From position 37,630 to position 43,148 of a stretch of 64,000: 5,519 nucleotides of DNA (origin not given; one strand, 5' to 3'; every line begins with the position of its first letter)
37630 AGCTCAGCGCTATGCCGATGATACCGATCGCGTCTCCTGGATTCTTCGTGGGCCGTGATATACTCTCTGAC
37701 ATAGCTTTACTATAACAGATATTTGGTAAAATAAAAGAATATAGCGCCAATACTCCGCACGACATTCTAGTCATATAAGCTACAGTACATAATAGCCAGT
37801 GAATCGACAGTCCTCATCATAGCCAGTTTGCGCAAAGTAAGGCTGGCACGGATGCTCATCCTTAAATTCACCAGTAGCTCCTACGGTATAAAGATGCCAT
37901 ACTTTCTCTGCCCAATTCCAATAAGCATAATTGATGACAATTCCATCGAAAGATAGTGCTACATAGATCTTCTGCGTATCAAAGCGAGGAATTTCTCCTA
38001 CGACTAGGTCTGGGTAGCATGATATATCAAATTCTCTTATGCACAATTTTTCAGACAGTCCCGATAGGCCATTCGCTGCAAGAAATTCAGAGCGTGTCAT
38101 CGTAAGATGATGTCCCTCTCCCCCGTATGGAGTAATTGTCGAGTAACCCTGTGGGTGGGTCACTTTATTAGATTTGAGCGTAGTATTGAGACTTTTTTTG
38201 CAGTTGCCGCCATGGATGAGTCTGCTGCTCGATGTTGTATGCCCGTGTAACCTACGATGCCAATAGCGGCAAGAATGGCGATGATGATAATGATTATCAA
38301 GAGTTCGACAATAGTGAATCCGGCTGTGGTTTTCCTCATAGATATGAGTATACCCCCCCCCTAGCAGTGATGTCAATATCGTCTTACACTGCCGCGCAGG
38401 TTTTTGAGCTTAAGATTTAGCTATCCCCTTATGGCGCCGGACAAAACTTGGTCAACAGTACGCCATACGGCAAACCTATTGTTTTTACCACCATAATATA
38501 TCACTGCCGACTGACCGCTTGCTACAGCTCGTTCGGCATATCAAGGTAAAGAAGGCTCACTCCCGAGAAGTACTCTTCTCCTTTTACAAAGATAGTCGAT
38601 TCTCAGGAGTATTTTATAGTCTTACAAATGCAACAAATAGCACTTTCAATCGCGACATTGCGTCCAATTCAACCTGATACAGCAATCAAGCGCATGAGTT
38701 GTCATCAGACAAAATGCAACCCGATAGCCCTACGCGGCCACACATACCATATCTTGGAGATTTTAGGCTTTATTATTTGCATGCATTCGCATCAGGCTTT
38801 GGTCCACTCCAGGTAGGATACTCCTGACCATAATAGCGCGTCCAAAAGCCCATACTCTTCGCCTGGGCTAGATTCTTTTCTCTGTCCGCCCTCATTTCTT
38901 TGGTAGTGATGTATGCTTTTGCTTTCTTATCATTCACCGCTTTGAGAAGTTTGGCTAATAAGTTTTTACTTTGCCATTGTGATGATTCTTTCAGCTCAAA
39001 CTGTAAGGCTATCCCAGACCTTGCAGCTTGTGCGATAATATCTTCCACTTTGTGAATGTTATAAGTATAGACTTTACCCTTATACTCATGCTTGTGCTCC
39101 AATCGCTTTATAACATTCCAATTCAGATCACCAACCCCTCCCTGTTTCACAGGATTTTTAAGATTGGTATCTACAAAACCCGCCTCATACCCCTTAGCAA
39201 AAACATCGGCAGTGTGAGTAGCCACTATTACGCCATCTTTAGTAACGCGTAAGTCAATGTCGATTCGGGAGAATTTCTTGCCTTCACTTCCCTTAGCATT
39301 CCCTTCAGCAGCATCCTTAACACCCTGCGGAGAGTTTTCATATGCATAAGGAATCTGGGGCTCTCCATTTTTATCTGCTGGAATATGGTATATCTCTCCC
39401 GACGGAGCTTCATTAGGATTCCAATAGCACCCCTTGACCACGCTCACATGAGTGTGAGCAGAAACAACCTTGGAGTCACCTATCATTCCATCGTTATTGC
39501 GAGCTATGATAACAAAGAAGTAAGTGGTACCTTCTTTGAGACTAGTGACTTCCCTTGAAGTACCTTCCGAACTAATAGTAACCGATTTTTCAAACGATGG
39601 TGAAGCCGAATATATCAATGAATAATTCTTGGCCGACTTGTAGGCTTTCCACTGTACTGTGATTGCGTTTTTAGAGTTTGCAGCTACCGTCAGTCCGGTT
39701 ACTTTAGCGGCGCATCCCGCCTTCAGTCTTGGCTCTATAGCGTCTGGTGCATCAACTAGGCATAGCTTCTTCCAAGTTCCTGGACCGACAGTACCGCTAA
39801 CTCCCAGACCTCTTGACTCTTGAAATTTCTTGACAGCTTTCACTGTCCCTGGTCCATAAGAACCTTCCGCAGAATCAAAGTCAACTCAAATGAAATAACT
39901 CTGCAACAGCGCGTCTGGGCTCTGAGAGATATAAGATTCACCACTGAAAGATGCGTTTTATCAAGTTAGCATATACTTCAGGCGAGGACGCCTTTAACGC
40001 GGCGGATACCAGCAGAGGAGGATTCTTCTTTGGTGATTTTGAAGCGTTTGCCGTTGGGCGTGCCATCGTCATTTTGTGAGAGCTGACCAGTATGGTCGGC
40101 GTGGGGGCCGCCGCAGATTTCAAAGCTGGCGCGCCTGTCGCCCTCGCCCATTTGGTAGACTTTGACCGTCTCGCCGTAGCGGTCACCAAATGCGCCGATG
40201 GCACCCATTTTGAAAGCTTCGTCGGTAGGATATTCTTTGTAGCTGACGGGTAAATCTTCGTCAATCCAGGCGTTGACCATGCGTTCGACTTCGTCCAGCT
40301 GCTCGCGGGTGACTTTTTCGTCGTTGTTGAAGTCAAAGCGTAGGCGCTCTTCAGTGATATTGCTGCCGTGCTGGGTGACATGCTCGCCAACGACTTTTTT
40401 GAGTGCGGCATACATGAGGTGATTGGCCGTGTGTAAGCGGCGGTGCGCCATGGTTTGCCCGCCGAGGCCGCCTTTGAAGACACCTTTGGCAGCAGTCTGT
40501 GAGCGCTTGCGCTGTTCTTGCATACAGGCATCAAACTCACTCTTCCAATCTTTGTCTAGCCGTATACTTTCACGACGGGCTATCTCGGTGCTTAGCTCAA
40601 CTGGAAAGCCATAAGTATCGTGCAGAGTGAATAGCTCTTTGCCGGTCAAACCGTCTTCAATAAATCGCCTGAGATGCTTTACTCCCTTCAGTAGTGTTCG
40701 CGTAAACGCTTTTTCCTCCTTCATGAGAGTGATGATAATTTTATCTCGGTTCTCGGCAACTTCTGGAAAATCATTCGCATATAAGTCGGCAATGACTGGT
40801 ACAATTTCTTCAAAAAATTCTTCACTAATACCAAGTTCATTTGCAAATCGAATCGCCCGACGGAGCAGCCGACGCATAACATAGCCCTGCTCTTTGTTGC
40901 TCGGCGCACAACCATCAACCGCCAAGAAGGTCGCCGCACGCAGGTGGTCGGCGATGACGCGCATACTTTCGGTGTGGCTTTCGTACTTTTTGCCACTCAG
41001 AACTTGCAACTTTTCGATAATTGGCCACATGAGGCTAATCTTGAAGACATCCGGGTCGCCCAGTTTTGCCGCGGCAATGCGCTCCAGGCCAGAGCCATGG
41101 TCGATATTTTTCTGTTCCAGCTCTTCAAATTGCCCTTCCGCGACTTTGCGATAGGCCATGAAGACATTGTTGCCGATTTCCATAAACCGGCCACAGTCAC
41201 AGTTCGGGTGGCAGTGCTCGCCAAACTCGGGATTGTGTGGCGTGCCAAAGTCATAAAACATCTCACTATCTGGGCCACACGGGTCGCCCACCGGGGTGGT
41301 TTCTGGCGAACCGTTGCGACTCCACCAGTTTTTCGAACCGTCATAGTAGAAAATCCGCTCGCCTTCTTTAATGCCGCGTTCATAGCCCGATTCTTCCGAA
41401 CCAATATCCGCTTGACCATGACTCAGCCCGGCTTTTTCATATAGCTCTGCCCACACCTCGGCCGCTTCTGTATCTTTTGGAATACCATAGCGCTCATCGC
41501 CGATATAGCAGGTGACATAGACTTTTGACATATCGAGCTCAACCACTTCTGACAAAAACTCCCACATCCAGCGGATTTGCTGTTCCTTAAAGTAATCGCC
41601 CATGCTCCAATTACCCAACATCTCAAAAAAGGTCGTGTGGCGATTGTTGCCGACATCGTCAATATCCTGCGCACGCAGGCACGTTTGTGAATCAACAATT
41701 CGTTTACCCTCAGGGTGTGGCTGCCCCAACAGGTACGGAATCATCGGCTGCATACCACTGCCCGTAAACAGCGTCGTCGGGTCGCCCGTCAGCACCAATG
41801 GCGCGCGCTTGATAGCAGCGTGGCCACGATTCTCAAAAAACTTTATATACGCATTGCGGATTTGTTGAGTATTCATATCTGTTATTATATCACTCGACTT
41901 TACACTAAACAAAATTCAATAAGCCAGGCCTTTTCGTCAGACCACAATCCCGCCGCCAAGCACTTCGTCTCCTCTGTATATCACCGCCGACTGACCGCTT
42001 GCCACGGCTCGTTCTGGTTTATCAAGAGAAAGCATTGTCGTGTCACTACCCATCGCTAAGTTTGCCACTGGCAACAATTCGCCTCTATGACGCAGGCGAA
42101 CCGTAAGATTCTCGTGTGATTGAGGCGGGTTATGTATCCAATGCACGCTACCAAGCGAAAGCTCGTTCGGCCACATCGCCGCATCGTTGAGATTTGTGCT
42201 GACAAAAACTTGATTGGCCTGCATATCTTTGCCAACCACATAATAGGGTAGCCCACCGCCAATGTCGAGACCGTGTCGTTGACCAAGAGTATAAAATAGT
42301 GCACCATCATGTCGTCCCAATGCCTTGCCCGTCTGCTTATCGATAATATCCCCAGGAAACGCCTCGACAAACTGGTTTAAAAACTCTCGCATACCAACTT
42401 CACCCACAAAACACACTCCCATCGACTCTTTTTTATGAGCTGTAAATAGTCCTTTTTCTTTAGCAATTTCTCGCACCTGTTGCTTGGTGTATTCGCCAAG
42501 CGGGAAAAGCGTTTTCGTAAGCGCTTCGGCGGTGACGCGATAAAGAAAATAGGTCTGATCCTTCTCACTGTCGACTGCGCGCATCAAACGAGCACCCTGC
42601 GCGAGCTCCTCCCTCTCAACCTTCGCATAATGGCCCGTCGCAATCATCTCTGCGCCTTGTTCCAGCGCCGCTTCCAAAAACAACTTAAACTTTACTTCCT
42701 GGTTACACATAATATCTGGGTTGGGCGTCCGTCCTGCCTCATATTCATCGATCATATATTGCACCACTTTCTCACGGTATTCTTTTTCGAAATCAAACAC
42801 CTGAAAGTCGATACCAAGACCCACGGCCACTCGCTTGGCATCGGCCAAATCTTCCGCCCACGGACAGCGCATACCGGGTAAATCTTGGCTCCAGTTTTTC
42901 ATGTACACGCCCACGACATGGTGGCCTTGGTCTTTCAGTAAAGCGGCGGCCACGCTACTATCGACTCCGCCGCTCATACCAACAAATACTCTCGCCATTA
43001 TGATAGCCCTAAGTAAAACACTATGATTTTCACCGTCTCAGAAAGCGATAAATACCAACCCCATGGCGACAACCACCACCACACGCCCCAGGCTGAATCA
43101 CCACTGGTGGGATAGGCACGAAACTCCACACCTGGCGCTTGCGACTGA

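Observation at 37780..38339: Pilin gene split at an A_AAA_AAA_G site: pseudogene, phase-OFF allele or programmed -1 frameshift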

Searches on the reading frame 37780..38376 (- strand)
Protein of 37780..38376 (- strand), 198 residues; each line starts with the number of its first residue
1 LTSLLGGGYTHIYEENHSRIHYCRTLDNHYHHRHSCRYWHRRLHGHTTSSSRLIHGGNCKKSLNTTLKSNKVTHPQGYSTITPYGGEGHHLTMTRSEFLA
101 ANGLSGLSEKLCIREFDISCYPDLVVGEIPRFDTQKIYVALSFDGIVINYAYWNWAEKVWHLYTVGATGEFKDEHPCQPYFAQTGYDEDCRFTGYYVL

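Call 14: list_cluster_members(proteins=[P0001, window:37780-38376:-, window:38160-38339:-])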
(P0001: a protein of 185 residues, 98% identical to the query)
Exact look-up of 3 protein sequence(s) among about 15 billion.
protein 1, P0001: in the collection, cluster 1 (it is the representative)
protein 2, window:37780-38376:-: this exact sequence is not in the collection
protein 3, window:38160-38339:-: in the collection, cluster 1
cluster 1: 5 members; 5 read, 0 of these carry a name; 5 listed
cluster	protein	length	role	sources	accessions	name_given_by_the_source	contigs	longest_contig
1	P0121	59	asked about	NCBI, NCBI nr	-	-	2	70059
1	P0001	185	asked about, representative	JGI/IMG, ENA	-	-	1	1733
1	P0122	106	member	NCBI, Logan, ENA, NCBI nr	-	-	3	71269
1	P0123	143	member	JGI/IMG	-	-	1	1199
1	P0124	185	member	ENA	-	-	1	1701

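Call 16: find_encoding_contigs(protein=P0122, flank=3000, max_places=10)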
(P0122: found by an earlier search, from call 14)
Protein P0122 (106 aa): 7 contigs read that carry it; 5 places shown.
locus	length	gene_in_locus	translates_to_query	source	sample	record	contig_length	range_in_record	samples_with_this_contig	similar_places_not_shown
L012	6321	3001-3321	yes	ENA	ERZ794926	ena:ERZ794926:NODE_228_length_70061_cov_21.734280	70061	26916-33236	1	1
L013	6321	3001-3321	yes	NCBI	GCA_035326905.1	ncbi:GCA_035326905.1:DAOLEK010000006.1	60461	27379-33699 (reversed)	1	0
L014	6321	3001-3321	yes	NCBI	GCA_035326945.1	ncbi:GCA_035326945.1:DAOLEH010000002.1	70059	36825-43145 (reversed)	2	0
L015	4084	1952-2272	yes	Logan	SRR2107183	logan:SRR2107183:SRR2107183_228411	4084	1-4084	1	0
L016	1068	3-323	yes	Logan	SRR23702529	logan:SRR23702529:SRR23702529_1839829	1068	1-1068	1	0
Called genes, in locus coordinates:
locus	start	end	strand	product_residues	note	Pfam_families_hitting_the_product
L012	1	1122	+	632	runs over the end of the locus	PF01411:tRNA-synt_2c, PF07973:tRNA_SAD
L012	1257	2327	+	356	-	PF00041:fn3, PF03009:GDPD (weak)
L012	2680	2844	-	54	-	-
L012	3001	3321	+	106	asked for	-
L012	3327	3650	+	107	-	-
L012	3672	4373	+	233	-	-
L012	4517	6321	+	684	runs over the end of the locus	PF17164:DUF5122 (faint), PF12768:Rax2 (faint), PF17996:CE2_N (weak)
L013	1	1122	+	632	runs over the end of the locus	PF01411:tRNA-synt_2c, PF07973:tRNA_SAD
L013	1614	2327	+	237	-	PF03009:GDPD (weak)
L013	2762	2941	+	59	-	PF07963:N_methyl (weak)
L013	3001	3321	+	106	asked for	-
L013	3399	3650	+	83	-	-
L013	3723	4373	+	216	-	-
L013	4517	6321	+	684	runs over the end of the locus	PF17164:DUF5122 (faint), PF12768:Rax2 (faint), PF17996:CE2_N (weak)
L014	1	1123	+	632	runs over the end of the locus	PF01411:tRNA-synt_2c, PF07973:tRNA_SAD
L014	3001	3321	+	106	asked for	-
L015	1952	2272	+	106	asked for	-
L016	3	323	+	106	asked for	?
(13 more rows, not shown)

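Call 17: find_encoding_contigs(protein=P0124, flank=3000, max_places=10)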
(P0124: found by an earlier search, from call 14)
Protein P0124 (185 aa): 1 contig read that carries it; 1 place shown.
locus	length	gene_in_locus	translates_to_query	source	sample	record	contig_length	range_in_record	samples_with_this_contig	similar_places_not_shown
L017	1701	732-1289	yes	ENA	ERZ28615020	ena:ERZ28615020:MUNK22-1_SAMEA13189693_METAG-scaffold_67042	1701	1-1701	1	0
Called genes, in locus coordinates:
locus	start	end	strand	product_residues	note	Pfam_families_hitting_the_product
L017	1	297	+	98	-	?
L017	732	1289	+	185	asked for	-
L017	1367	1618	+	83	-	-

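Call 18: find_encoding_contigs(protein=P0123, flank=3000, max_places=10)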
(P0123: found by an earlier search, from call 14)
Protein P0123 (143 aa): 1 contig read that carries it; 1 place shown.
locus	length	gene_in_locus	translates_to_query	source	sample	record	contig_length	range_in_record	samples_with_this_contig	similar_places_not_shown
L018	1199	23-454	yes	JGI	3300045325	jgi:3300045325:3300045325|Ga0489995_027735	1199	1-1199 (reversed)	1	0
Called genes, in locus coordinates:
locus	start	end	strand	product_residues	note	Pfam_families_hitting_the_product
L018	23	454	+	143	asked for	-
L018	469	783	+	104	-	-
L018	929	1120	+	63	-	-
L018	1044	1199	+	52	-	?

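Call 43: find_related_loci(query=P0124, collection=metagenome_contigs, flank=2500)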
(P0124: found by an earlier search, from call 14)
Query P0124 (185 aa) in metagenome_contigs; peptide patterns used: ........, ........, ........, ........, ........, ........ (x = any residue, [..] = any of these).
73 stretches matched a pattern; 1 encode a relative of the query (tblastn E <= 1e-3); 1 distinct loci.
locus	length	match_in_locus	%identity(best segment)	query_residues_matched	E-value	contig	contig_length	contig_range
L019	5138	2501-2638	37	6-51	8e-6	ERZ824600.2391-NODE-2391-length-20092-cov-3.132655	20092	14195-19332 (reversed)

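Call 47: predict_structure(alignment_id=A2)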
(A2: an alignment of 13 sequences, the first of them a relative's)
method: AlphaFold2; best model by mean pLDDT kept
length: 185 residues; sequences in the alignment: 13
mean_pLDDT: 81.6   pTM: 0.73
mean pLDDT of the five models: 81.6, 74.3, 72.1, 69.0, 66.6
residues with pLDDT >= 90: 57; 70-90: 92; 50-70: 30; < 50: 6
segments of 3 or more residues with pLDDT < 50: 1-4
pLDDT, mean of each block of 10 residues (from residue 1): 54 80 64 74 92 90 85 74 94 94 89 90 88 84 90 75 74 84 67
secondary structure, 60 per line:
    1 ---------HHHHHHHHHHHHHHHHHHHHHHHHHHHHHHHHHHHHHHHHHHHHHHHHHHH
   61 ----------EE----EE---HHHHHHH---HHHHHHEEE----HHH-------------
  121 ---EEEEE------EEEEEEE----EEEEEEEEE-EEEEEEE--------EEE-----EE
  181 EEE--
elements in order: H10-60 H82-88 H92-97 E98-100 E124-128 E135-141 E146-154 E156-162 E171-173 E179-183

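Call 50: fold_search(model_id=the predicted structure, library=pdb)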
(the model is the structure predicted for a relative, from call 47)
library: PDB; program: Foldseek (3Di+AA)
matches with E <= 10: 556; with E <= 0.001: 0
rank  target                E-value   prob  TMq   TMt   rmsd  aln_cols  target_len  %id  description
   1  3iur_A                1.1e-01  0.38  0.16  0.05  10.7        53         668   19  apPEP_D266Nx+H2H3 opened state (released 2010-05-05)
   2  3iuj                  1.6e-01  0.35  0.16  0.05  10.7        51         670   18  apPEP_WT2 opened state (released 2010-05-05)
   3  3iun                  1.6e-01  0.33  0.16  0.05  10.6        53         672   19  apPEP_D622N opened state (released 2010-05-05)
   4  3iul                  1.7e-01  0.33  0.15  0.05  10.7        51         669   18  apPEP_WT1 opened state (released 2010-05-05)
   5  3iuq                  1.8e-01  0.23  0.16  0.05  11.4        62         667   18  apPEP_D622N+PP closed state (released 2010-05-05)
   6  3ium                  2.6e-01  0.25  0.16  0.05  10.6        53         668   19  apPEP_WTX opened state (released 2010-05-05)
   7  3mun_A                3.8e-01  0.33  0.18  0.05   9.6        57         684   14  APPEP_PEPCLOSE closed state (released 2011-05-18)
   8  3ivm                  4.6e-01  0.28  0.18  0.05   9.7        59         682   15  apPEP_WT+PP closed state (released 2010-05-05)
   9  5n4f                  4.6e-01  0.07  0.15  0.04  10.7        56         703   20  Prolyl oligopeptidase B from Galerina marginata - apo protein (released 2017-11-01)
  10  1h9y_B                5.5e-01  0.21  0.19  0.08   6.0        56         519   20  Cytochrome cd1 Nitrite Reductase, reduced form complexed to CN (released 2001-08-09)
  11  8z75_B                5.9e-01  0.30  0.17  0.07   3.7        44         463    9  The structure of non-activated thiocyanate dehydrogenase from Pelomicrobium methylotrophicum (pmTcDH) (released 2024-05-08)
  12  6g5m_A                5.9e-01  0.25  0.17  0.08   4.0        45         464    9  The structure of thiocyanate dehydrogenase from Thioalkalivibrio paradoxus complex with CU(I) ions. (released 2019-04-10)
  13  2gop_B                6.2e-01  0.54  0.19  0.12   2.4        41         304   22  The beta-propeller domain of the Trilobed protease from Pyrococcus furiosus reveals an open velcro topology (released 2007-01-23)
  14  6tpo                  6.2e-01  0.23  0.17  0.07   4.3        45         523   13  Conformation of cd1 nitrite reductase NirS without bound heme d1 (released 2020-11-18)
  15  7zb2_AAA              6.6e-01  0.15  0.18  0.06  10.4        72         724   11  apo macrocyclase OphP (released 2022-07-06)
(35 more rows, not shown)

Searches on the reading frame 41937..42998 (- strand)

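Call 30: search_protein_families(library=pfam, proteins=[window:41937-42998:-], max_evalue=0.001)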
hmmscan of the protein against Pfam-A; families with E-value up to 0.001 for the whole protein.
window:41937-42998:- (353 aa): 5 families
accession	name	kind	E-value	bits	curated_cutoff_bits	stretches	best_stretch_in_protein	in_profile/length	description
PF03054.22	tRNA_Me_trans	-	2.6e-80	269.3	20.6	1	3-199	2-201/202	tRNA methyl transferase HUP domain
PF20259.3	tRNA_Me_trans_M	-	3.9e-21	74.8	27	1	205-267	2-65/66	tRNA methyl transferase PRC-barrel domain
PF20258.4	tRNA_Me_trans_C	-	4.1e-17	62.7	20.6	1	279-352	3-77/77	Aminomethyltransferase beta-barrel domain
PF02540.23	NAD_synthase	-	5.7e-06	26.1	21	1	3-75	20-86/242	NAD synthase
PF02568.20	ThiI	-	0.00013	22.1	20.5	1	4-80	6-81/197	Thiamine biosynthesis protein (ThiI)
